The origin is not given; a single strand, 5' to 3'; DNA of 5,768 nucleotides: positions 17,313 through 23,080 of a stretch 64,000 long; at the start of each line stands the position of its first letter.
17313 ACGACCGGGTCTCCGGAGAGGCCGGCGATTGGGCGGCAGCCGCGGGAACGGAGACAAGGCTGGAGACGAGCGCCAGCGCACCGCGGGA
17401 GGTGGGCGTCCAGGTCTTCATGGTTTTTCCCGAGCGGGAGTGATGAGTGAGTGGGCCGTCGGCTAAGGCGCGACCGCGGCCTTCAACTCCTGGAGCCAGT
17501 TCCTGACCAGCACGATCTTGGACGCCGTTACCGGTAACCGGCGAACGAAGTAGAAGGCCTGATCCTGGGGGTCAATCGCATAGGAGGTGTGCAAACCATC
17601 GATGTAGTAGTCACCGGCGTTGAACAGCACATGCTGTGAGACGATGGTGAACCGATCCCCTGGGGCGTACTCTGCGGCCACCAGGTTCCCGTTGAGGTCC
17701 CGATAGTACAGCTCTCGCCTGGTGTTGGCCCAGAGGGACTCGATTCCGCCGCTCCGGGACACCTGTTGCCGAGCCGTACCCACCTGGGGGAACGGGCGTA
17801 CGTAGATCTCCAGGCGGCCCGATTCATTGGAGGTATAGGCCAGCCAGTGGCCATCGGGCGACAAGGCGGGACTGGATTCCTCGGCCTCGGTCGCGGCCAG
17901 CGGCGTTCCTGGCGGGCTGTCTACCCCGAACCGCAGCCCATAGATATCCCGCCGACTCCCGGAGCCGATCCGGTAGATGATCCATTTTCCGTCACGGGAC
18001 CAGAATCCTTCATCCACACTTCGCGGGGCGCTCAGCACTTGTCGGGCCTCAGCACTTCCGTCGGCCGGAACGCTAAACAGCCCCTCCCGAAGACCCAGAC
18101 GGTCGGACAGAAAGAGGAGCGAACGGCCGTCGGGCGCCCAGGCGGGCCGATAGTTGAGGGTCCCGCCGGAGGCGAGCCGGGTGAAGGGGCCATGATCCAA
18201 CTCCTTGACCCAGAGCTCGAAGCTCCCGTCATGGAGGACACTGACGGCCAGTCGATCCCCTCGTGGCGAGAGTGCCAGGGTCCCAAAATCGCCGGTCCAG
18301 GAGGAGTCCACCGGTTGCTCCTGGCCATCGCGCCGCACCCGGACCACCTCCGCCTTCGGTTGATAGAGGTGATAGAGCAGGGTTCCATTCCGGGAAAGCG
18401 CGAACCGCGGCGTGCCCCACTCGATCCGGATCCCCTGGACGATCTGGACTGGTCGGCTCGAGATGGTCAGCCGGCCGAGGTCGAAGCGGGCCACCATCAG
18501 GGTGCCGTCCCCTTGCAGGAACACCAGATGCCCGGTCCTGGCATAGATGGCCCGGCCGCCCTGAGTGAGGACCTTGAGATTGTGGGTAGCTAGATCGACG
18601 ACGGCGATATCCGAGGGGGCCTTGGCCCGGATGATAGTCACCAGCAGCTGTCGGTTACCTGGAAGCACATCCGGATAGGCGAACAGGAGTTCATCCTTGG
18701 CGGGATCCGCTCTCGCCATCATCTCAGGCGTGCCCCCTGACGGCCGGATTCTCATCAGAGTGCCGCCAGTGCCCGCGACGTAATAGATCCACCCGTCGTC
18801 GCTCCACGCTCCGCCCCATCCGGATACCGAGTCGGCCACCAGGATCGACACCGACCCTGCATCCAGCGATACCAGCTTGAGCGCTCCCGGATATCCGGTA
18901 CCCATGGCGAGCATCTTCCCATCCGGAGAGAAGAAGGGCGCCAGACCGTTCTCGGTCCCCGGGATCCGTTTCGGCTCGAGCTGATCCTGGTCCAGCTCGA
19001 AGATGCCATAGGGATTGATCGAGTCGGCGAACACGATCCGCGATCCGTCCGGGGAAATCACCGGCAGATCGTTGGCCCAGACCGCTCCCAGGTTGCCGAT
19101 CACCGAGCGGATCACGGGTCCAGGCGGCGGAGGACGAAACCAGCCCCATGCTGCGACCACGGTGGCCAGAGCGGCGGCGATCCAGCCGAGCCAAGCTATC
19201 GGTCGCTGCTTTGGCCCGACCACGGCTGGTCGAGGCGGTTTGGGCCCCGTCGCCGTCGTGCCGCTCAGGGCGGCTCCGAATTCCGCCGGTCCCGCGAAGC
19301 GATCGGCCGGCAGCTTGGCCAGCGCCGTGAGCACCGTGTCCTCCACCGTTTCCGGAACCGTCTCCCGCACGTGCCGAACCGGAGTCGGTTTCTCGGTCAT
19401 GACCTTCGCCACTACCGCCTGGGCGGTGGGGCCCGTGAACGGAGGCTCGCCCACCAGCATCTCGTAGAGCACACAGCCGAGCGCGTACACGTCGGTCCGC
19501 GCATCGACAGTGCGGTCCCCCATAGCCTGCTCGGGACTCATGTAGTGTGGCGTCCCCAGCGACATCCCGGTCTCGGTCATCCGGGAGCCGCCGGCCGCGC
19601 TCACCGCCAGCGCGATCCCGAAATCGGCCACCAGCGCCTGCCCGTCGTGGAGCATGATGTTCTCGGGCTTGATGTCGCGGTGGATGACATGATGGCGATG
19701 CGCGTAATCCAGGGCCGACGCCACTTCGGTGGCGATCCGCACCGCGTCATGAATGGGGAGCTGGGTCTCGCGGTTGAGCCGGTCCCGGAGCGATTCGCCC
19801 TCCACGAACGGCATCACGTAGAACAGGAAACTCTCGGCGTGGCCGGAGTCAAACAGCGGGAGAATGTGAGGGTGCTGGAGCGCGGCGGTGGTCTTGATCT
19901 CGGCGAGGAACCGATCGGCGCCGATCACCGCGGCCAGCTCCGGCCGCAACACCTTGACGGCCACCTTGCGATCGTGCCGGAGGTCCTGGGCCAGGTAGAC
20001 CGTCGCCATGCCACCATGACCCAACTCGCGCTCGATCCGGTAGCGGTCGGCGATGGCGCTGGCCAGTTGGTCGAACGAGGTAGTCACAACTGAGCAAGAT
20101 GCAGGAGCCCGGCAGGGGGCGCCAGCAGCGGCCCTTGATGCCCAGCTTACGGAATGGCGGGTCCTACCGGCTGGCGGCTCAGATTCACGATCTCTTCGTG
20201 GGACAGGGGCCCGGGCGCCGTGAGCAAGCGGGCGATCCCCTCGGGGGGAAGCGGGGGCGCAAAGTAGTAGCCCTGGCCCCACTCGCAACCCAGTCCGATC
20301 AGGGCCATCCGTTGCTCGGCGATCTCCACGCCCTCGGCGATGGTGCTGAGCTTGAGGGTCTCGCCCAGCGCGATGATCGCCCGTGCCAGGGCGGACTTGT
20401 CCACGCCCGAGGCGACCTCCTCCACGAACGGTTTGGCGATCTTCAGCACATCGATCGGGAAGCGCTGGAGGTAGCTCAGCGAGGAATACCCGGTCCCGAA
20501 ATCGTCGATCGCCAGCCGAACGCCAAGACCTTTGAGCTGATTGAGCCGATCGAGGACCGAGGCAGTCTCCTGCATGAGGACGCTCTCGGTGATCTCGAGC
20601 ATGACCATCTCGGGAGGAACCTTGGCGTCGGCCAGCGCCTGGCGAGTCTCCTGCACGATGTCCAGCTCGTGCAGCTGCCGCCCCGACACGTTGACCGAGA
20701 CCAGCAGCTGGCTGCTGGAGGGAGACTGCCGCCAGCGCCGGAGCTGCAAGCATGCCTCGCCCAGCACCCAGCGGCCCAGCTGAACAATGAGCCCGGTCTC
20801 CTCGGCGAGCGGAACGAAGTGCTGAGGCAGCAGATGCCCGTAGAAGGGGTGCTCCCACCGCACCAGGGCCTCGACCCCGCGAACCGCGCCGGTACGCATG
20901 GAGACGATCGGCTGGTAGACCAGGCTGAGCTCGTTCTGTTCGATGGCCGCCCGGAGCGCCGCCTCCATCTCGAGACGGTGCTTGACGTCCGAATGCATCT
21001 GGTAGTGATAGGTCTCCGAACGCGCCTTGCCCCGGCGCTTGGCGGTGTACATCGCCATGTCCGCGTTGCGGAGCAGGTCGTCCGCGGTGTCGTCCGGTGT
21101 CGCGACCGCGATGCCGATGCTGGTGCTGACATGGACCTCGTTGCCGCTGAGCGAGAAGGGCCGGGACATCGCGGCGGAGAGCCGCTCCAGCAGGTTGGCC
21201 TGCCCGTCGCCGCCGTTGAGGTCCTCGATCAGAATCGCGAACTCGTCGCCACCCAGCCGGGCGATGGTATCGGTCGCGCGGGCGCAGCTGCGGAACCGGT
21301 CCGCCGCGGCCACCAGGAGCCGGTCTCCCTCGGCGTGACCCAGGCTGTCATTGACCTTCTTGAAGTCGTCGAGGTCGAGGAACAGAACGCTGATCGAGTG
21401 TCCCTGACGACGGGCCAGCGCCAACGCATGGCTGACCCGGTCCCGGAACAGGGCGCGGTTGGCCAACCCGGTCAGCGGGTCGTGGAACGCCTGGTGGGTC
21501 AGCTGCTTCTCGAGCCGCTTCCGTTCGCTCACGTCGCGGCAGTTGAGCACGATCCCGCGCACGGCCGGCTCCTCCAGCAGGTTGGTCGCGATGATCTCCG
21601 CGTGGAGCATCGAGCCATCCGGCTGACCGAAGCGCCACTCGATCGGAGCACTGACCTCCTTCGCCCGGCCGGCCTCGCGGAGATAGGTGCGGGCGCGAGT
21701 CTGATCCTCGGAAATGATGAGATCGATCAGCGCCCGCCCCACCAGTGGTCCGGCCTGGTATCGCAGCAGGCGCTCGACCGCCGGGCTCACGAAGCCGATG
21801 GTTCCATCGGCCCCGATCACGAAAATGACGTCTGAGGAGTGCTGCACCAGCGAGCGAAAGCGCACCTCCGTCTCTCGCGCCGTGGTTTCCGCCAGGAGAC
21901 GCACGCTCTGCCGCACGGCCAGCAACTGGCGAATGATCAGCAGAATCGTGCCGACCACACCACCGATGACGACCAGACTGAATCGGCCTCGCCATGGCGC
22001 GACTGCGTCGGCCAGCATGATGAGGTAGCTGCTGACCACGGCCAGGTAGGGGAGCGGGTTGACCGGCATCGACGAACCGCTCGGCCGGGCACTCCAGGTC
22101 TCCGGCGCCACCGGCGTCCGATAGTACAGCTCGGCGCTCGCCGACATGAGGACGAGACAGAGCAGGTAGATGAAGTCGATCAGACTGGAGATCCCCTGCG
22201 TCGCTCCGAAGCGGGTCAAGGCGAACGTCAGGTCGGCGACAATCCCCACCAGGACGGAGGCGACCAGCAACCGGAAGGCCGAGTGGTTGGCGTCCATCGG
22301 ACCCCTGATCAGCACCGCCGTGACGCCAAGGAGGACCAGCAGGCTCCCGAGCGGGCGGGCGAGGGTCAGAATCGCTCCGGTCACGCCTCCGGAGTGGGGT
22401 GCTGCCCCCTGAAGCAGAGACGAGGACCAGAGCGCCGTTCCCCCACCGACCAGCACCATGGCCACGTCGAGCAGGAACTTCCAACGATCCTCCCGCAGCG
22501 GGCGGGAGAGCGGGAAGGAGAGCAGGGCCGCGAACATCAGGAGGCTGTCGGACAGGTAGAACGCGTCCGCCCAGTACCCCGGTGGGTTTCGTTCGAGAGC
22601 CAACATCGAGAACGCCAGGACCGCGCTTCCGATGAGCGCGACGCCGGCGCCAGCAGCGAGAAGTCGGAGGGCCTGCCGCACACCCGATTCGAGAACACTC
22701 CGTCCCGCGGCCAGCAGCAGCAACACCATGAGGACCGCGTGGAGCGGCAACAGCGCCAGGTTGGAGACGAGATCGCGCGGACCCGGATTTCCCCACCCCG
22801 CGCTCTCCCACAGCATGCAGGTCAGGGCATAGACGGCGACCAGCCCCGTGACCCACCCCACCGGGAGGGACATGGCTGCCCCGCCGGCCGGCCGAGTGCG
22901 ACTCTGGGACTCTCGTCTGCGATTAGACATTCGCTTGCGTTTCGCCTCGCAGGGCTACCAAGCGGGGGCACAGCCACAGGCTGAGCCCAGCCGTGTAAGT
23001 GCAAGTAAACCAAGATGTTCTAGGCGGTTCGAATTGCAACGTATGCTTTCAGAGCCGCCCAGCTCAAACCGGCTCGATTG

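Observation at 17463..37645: Co-directional array of six Hanks-type Ser/Thr kinases with two sensor architectures and an embedded PP2C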

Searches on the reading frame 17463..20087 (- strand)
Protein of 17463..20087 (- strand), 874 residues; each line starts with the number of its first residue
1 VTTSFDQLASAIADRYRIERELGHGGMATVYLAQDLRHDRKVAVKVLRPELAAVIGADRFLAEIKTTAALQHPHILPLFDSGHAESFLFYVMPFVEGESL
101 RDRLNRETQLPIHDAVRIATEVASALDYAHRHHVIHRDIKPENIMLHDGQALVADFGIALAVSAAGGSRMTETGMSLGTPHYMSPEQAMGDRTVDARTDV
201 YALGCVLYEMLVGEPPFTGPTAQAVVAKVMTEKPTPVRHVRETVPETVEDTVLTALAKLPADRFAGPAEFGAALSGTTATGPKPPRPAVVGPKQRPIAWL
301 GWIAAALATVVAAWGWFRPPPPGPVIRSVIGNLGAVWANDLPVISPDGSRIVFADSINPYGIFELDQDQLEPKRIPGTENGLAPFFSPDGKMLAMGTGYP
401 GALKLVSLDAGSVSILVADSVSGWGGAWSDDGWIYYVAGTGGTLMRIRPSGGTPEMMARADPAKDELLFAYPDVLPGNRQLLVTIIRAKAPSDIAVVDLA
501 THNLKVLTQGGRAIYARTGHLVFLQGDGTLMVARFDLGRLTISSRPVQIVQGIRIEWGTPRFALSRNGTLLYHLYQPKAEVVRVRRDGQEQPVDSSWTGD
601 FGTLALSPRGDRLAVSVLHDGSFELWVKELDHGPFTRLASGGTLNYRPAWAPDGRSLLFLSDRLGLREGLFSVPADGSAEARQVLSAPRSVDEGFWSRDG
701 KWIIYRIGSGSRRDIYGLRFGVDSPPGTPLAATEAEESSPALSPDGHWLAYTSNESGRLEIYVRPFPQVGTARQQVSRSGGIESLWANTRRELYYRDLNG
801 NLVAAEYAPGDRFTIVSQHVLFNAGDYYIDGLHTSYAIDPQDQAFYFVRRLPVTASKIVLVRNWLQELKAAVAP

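Call 4: search_protein_families(library=pfam, proteins=[window:17463-20087:-], max_evalue=0.01)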
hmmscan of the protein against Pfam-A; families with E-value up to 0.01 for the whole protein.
window:17463-20087:- (874 aa): 6 families
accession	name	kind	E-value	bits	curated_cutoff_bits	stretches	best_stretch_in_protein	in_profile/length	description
PF00069.31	Pkinase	-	3.3e-49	168.1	31.7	1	16-263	1-251/263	Protein kinase domain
PF07714.23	PK_Tyr_Ser-Thr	-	1.8e-33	116.4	23.1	1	18-263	3-248/258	Protein tyrosine and serine/threonine kinase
PF07676.18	PD40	-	2.3e-26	91.6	20.9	2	729-763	3-38/38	WD40-like Beta Propeller Repeat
PF03109.22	ABC1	-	1.9e-05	24.3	22.9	0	24-60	40-75/244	ABC1 atypical kinase-like domain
PF01636.29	APH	-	4.3e-05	23.8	23.2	0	124-157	160-195/239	Phosphotransferase enzyme family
PF25174.1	Beta-prop_THOC3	-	0.0088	15.5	305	0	602-754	50-191/272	THOC3 beta-propeller domain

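Call 73: search_protein_families(library=padloc, proteins=[window:17463-20087:-], max_evalue=0.001)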
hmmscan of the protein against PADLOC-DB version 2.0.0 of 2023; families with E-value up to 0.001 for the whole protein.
window:17463-20087:- (874 aa): 35 families (the best 25 are shown)
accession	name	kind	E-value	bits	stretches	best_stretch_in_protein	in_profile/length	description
PDLC04061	PD-T4-6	-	5.4e-95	317.8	1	7-275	9-281/510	-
PDLC04042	PD-T4-6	-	1.7e-91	304.9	1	10-279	5-274/292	-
PDLC04053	PD-T4-6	-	1.1e-84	282.5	1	12-284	7-278/311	-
PDLC04043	PD-T4-6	-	2.2e-81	272.2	1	10-291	11-295/452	-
PDLC04060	PD-T4-6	-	8.1e-80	267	1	11-274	5-266/486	-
PDLC04052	PD-T4-6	-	3.5e-79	265.3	1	11-274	6-273/496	-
PDLC04054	PD-T4-6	-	8.4e-79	263.5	1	10-325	6-313/347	-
PDLC04039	PD-T4-6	-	1.4e-77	259.7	1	1-275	1-273/458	-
PDLC04040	PD-T4-6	-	1.6e-74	249.6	1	22-289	2-276/547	-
PDLC04047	PD-T4-6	-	2.9e-74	248.1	1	7-275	3-270/327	-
PDLC04138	mad6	-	8.8e-71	237.6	1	11-264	48-301/659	mads_6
PDLC04057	PD-T4-6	-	4.6e-69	231.5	1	10-280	4-273/443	-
PDLC04048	PD-T4-6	-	1.8e-66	222.9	1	8-276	4-271/354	-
PDLC04041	PD-T4-6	-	2.6e-64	216.1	1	9-280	23-296/443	-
PDLC04064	PD-T4-6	-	1.5e-54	183.4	1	15-268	21-271/369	-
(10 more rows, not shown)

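Call 74: search_protein_families(library=ncbifam, proteins=[window:17463-20087:-], max_evalue=0.00001)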
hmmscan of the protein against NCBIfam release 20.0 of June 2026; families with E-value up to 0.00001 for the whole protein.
window:17463-20087:- (874 aa): 17 families
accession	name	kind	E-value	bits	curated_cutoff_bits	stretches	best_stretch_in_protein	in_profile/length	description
NF033483.0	PknB_PASTA_kin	equivalog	8.9e-95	318.8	450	1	11-279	4-270/563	Stk1 family PASTA domain-containing Ser/Thr kinase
NF052427.1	StpK7MSMEG_1200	equivalog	3.2e-52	177.8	900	1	15-275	8-266/601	serine/threonine protein kinase StpK7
NF047741.1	antiphage_MADS6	equivalog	7.7e-50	170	460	2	116-287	302-470/612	methylation-associated defense system protein kinase MAD6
NF009651.0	PRK13184.1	equivalog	5.3e-45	153.8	839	1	14-271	2-284/932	serine/threonine-protein kinase PknD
TIGR03903.1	TOMM_kin_cyc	equivalog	3.6e-41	141.1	705.75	1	40-234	4-206/1267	TOMM system kinase/cyclase fusion protein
NF053615.1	SerThrKinAfsKStmc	equivalog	1.1e-29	103.7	1300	1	21-235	20-231/809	protein serine/threonine kinase AfsK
NF038150.1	lanthi_synth_IV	equivalog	6.9e-29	100.7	650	1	11-285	186-460/851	class IV lanthionine synthetase LanL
TIGR02800.1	propeller_TolB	equivalog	1.4e-27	96.7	343.15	2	560-758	196-389/418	Tol-Pal system beta propeller repeat protein TolB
NF033442.0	BREX_PglW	equivalog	1.2e-21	76.3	990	2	11-149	509-645/1391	BREX system serine/threonine kinase PglW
NF038151.1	lanthi_synth_III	equivalog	6.1e-13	48.1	575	1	15-219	221-431/833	class III lanthionine synthetase LanKC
NF033523.0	lasso_peptidase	equivalog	4.2e-11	42.3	400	1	634-710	80-153/638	Atxe2 family lasso peptide isopeptidase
NF002183.0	PRK01029.1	equivalog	8.6e-11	41.5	405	0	601-718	283-400/429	Tol-Pal system protein TolB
NF043056.1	T4SS_LegK1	equivalog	9.7e-10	37.6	550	1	76-209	142-282/516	Dot/Icm T4SS effector kinase LegK1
NF058632.1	SerThrKinPrkT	equivalog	1.2e-09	37.6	280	1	14-149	21-153/322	serine/threonine protein kinase PrkT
TIGR03724.2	arch_bud32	equivalog_domain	1.2e-07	31.4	125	1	49-160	29-132/193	KEOPS complex kinase/ATPase Bud32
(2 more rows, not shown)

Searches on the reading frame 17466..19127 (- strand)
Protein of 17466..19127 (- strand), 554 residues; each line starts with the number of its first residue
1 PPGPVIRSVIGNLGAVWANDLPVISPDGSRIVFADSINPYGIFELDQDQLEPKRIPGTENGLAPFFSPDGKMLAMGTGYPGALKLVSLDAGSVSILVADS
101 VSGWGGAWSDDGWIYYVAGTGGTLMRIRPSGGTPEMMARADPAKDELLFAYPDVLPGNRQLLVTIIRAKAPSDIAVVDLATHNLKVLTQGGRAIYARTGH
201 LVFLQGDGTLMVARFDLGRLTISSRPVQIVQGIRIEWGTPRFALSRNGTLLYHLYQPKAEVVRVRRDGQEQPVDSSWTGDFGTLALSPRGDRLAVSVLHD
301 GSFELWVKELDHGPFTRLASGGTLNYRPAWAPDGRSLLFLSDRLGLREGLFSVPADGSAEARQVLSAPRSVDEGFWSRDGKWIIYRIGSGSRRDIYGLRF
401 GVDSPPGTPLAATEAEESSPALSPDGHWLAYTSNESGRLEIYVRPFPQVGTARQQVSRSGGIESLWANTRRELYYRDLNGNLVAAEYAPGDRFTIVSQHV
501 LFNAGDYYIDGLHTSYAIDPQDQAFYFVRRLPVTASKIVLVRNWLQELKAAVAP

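Call 62: find_homologous_proteins(query=window:17466-19127:-, max_evalue=1e-40)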
Query window:17466-19127:- (554 aa): 3605 proteins with E <= 1e-40 among 8000 candidates; the best 120 are listed.
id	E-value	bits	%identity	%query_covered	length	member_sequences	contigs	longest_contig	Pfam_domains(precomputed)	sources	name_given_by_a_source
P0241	0.0e+0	1257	100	100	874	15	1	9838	PF07714.24,PF00069.32,PF26549.1,PF03109.23,PF26550.2,PF07676.19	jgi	-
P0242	0.0e+0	1080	84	100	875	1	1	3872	PF07714.24,PF00069.32,PF26549.1,PF26550.2,PF07676.19,PF01636.30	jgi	jgi:eukaryotic-like serine/threonine-protein kinase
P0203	2.7e-229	781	64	100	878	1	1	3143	PF07714.24,PF00069.32,PF26549.1,PF26550.2,PF07676.19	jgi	jgi:eukaryotic-like serine/threonine-protein kinase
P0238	2.8e-225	767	62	100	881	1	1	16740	PF07714.24,PF00069.32,PF26549.1,PF26550.2,PF07676.19,PF01636.30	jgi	jgi:serine/threonine protein kinase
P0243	8.1e-214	729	61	100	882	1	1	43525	PF07714.24,PF00069.32,PF26549.1,PF26550.2,PF07676.19,PF01636.30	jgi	jgi:Tol biopolymer transport system component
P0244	2.2e-213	728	60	100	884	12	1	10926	PF07714.24,PF00069.32,PF26549.1,PF26550.2,PF07676.19,PF01636.30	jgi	jgi:eukaryotic-like serine/threonine-protein kinase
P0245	3.0e-186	638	81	62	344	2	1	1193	PF26549.1,PF26550.2,PF07676.19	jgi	jgi:serine/threonine-protein kinase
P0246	1.2e-184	633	55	96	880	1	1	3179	PF07714.24,PF00069.32,PF26549.1,PF03109.23,PF26550.2,PF07676.19,PF01636.30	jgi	-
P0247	1.3e-183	630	53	99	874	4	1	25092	PF07714.24,PF00069.32,PF26549.1,PF26550.2,PF07676.19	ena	-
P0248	3.5e-183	628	54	99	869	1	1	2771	PF07714.24,PF00069.32,PF26549.1,PF03109.23,PF26550.2,PF07676.19,PF01636.30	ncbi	ncbi:MAG: protein kinase, partial [Gemmatimonadota bacterium]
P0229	3.6e-171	589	54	95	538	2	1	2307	PF26549.1,PF00930.28,PF26550.2,PF07676.19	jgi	jgi:serine/threonine-protein kinase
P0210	8.5e-169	581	53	97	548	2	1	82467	PF26549.1,PF26550.2,PF07676.19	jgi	jgi:eukaryotic-like serine/threonine-protein kinase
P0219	1.3e-167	577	52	97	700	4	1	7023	PF07714.24,PF00069.32,PF26549.1,PF26550.2,PF02897.22,PF07676.19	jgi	jgi:serine/threonine-protein kinase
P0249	7.6e-167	574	52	97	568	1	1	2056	PF10647.16,PF26549.1,PF00930.28,PF26550.2,PF07676.19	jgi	jgi:serine/threonine-protein kinase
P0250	3.4e-166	572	52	96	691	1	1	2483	PF00069.32,PF26549.1,PF26550.2,PF07676.19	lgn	-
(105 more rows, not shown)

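Call 63: find_encoding_contigs(protein=P0243, flank=10000, max_places=2)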
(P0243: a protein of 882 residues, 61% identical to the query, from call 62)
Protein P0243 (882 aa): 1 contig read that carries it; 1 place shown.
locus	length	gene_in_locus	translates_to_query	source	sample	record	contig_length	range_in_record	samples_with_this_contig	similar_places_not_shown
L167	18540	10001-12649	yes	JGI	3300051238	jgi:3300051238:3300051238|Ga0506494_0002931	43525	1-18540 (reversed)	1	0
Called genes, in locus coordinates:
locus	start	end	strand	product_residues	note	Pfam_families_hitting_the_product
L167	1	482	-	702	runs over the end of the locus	PF01734:Patatin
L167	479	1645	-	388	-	PF22020:RlmL_1st, PF01170:UPF0020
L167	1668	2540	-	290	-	PF27100:DcsG_N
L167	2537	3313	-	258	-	PF03372:Exo_endo_phos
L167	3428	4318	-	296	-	PF14321:DUF4382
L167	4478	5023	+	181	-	PF07638:Sigma70_ECF (faint), PF04542:Sigma70_r2, PF08281:Sigma70_r4_2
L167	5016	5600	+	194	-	PF02922:CBM_48, PF16561:AMPK1_CBM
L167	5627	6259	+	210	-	-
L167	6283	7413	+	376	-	PF16561:AMPK1_CBM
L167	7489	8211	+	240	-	-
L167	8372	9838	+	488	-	PF00595:PDZ, PF13180:PDZ_2, PF17820:PDZ_6, PF03572:Peptidase_S41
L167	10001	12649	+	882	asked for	PF00069:Pkinase, PF01636:APH (faint), PF07714:PK_Tyr_Ser-Thr, PF26550:Tricorn_2nd (faint), PF26549:Tricorn_N (weak), PF07676:PD40, PF26549:Tricorn_N (weak)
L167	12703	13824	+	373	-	-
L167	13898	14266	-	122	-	PF00248:Aldo_ket_red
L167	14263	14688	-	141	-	PF00248:Aldo_ket_red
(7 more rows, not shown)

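Call 65: find_encoding_contigs(protein=P0242, flank=10000, max_places=2)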
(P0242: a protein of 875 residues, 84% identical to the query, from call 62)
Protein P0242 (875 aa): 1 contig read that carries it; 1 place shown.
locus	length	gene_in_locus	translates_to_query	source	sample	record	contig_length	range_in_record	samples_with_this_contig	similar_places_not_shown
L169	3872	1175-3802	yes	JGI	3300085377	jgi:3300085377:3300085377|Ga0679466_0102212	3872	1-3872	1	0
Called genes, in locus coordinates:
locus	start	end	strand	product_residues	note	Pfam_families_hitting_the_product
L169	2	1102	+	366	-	?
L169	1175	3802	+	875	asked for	PF00069:Pkinase, PF01636:APH (faint), PF07714:PK_Tyr_Ser-Thr, PF26549:Tricorn_N (faint), PF26550:Tricorn_2nd (faint), PF07676:PD40 (weak)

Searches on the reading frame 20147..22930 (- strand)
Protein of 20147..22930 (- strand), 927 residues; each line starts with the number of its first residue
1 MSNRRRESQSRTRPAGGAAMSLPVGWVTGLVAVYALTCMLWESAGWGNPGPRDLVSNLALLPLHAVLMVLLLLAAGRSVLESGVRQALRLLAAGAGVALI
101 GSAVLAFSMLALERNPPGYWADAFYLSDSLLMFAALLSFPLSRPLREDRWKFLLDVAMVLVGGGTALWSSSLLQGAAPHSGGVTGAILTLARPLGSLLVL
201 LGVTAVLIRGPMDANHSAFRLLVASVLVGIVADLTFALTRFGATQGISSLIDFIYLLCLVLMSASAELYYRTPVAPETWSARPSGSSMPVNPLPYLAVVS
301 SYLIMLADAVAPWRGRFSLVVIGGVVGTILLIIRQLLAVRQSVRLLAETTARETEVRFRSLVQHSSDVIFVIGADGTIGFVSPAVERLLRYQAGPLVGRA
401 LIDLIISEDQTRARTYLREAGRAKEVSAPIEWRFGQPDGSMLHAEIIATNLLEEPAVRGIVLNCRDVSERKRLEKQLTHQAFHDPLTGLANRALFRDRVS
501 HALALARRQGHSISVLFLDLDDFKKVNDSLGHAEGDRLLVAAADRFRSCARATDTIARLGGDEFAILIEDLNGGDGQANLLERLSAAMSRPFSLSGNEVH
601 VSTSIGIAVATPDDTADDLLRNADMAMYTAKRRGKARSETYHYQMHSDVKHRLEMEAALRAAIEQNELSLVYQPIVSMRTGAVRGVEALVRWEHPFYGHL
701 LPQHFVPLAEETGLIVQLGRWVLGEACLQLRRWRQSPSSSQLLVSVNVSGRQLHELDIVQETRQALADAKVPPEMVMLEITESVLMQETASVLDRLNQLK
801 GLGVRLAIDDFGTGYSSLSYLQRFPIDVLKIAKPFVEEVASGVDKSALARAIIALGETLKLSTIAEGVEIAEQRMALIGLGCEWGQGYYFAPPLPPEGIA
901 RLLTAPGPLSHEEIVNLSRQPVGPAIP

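Call 4: search_protein_families(library=pfam, proteins=[window:20147-22930:-], max_evalue=0.01)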
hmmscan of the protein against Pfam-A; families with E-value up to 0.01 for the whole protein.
window:20147-22930:- (927 aa): 6 families
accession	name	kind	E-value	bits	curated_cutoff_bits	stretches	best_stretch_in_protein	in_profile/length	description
PF00563.25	EAL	-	2.3e-72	243.6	31.3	1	657-893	2-236/236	EAL domain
PF00990.26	GGDEF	-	2.5e-48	164.3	23.8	1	481-636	1-160/161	Diguanylate cyclase, GGDEF domain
PF00989.32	PAS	-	3.1e-11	43.7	22.6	1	357-467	2-113/113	PAS fold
PF08448.16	PAS_4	-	2.8e-08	34.4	23.1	1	363-472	2-110/110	PAS fold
PF13426.13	PAS_9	-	2.8e-06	28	27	1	367-469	2-103/103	PAS domain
PF13188.13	PAS_8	-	0.00029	21.1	21.8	1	357-415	2-56/65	PAS domain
